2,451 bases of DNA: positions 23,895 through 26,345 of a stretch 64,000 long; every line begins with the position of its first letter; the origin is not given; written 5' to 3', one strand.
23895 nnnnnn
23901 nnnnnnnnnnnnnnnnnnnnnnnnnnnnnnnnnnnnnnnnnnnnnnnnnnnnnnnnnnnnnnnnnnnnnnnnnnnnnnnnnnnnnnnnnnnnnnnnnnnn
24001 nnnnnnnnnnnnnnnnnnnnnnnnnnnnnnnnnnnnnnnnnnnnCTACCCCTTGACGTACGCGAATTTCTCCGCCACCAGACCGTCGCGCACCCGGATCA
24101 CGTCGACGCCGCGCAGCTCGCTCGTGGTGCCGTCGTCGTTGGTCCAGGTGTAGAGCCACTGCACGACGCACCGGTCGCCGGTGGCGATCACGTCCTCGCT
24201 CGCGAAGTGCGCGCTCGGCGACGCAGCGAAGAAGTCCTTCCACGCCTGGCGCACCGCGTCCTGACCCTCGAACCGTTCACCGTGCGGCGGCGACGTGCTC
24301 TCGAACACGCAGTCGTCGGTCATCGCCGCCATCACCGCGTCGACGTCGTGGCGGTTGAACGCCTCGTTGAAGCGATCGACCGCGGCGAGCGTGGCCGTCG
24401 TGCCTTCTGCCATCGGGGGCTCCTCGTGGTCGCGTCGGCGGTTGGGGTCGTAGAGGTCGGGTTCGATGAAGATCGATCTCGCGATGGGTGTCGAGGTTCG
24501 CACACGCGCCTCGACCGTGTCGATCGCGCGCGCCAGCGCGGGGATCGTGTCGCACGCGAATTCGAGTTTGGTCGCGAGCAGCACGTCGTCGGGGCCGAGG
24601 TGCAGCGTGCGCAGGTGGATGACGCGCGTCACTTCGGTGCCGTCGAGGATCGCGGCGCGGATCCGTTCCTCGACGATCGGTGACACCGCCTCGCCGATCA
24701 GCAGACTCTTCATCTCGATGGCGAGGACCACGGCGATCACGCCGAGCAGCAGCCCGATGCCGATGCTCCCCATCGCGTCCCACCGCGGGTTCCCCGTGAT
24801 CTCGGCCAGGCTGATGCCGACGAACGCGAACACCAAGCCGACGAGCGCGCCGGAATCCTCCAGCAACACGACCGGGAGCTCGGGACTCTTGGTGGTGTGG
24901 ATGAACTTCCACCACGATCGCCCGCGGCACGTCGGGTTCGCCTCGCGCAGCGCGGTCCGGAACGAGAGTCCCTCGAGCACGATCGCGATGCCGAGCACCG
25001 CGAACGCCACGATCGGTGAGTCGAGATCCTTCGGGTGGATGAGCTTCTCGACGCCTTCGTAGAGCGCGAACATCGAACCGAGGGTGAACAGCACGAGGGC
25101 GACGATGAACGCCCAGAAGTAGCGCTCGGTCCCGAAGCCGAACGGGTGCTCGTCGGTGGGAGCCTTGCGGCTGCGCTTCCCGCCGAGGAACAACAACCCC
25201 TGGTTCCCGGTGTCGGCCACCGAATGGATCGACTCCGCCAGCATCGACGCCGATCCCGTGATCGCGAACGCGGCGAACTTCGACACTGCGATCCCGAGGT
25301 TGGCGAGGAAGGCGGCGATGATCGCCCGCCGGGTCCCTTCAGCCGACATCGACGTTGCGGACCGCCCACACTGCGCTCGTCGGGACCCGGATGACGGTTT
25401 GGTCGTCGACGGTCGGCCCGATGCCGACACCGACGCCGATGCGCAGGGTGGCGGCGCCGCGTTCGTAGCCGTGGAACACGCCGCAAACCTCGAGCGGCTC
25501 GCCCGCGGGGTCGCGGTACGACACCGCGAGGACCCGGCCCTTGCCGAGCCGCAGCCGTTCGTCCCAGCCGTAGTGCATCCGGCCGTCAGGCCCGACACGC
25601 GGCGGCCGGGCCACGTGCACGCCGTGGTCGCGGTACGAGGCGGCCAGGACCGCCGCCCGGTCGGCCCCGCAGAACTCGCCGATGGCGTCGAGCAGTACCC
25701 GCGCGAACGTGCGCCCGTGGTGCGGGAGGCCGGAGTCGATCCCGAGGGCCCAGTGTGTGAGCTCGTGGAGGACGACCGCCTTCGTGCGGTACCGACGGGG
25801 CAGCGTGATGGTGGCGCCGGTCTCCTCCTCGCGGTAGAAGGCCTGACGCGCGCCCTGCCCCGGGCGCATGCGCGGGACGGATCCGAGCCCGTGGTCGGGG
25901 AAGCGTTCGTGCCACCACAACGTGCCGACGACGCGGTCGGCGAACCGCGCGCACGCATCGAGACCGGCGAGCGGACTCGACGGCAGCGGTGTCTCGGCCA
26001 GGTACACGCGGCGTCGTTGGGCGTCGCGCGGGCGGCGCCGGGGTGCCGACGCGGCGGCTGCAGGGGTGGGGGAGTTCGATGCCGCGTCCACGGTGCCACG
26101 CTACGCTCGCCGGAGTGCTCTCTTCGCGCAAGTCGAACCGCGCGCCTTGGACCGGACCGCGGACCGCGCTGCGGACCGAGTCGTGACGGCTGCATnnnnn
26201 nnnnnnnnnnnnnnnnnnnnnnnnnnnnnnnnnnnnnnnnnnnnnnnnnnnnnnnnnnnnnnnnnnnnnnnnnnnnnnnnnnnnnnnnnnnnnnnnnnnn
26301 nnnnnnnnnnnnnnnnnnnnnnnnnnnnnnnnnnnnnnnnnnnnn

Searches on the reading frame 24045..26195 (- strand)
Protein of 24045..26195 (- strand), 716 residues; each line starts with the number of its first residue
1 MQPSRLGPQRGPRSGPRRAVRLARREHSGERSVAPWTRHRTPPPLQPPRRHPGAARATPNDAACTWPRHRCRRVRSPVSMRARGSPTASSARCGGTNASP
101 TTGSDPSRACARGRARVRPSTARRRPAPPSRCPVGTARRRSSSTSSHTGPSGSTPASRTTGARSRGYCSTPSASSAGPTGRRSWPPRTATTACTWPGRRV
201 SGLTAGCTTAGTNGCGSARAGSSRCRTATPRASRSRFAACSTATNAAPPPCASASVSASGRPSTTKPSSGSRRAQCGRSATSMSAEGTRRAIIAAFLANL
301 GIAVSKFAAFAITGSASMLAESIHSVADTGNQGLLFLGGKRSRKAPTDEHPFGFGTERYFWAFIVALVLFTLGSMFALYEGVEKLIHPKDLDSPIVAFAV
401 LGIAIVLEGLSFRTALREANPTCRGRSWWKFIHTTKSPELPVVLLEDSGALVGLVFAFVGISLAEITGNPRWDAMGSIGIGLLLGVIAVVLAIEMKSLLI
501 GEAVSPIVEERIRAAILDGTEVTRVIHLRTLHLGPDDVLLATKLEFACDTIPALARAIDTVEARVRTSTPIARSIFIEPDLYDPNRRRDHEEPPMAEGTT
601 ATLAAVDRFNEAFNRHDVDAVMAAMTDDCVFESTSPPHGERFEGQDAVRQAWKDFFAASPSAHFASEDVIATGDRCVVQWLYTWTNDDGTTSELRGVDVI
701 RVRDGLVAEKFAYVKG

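Call 65: search_protein_families(library=pfam, proteins=[window:24045-26195:-], max_evalue=0.001)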
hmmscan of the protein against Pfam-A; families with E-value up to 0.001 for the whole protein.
window:24045-26195:- (716 aa): 5 families
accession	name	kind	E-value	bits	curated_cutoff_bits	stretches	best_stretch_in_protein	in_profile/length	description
PF01545.26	Cation_efflux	-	2e-39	135.9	26.6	1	292-499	1-197/198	Cation efflux family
PF12680.13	SnoaL_2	-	6.5e-24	84.9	27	1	606-709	1-101/102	SnoaL-like domain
PF07366.18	SnoaL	-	8.6e-13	48.7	28.4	1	606-710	4-113/126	SnoaL-like polyketide cyclase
PF13474.12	SnoaL_3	-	4.3e-09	37.2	22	1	604-699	3-101/121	SnoaL-like domain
PF14534.12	DUF4440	-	1.7e-07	32.1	25.2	1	604-705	3-103/107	Domain of unknown function (DUF4440)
